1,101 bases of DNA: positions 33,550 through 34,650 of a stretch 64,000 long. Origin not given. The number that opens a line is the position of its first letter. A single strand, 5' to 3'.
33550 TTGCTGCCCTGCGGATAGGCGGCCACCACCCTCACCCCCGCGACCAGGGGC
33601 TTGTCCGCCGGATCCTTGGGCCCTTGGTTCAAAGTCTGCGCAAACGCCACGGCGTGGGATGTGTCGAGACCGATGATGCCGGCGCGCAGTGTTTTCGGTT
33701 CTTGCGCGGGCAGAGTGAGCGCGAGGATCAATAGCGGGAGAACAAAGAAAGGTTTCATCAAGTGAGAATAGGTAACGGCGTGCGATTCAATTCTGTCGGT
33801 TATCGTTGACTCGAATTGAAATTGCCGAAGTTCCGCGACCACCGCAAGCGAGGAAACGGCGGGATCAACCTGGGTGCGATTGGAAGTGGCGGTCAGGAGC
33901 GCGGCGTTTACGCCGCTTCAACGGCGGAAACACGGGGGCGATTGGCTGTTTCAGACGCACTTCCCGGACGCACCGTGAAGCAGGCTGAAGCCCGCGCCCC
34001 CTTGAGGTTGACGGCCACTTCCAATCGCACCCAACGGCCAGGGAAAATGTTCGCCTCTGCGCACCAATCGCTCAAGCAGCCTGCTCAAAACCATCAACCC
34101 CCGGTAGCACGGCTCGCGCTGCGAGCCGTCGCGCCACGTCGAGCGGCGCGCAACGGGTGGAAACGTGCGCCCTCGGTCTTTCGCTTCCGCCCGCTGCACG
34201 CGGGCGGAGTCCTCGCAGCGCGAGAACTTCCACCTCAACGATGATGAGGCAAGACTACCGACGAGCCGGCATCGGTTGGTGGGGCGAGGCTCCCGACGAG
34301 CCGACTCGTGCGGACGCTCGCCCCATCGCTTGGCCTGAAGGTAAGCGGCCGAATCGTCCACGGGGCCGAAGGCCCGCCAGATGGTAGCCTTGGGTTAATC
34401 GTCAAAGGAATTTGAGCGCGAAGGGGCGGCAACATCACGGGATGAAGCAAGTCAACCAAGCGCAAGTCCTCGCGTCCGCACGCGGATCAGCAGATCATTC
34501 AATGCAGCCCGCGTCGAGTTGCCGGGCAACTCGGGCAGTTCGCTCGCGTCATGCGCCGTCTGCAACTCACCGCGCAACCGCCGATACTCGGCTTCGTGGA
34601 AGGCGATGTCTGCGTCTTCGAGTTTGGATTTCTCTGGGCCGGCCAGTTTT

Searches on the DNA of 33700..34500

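Call 51: search_rna_families(source=window, start=33700, end=34500, threshold=evalue, max_evalue=5)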
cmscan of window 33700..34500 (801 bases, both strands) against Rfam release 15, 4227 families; matches with E-value up to 5: 7.
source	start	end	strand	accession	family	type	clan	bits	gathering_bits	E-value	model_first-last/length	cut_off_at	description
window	33869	34035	-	RF04104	MIR918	Gene; miRNA;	-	25.4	268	0.03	1-265/265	no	MIR918 microRNA precursor family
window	34362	34408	-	RF01687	Acido-Lenti-1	Gene; sRNA;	-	24.2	37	0.0034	1-46/46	no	Acido-Lenti-1 RNA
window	34098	34160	-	RF03934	mir-m107-1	Gene; miRNA;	-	18.1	83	2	1-65/65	no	mir-m107-1 microRNA precursor family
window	33906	34045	-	RF01754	radC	Cis-reg;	-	16.1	40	1.2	1-149/149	no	radC RNA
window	33948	33981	+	RF01337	CRISPR-DR24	Gene; CRISPR;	-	15.9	35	4.6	1-30/30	no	CRISPR RNA direct repeat element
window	33837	34023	-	RF01683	P6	Gene; sRNA;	-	14.1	50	0.24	1-510/510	no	Pseudomonas sRNA P6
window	34108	34199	-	RF01683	P6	Gene; sRNA;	-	10.5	50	3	1-510/510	no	Pseudomonas sRNA P6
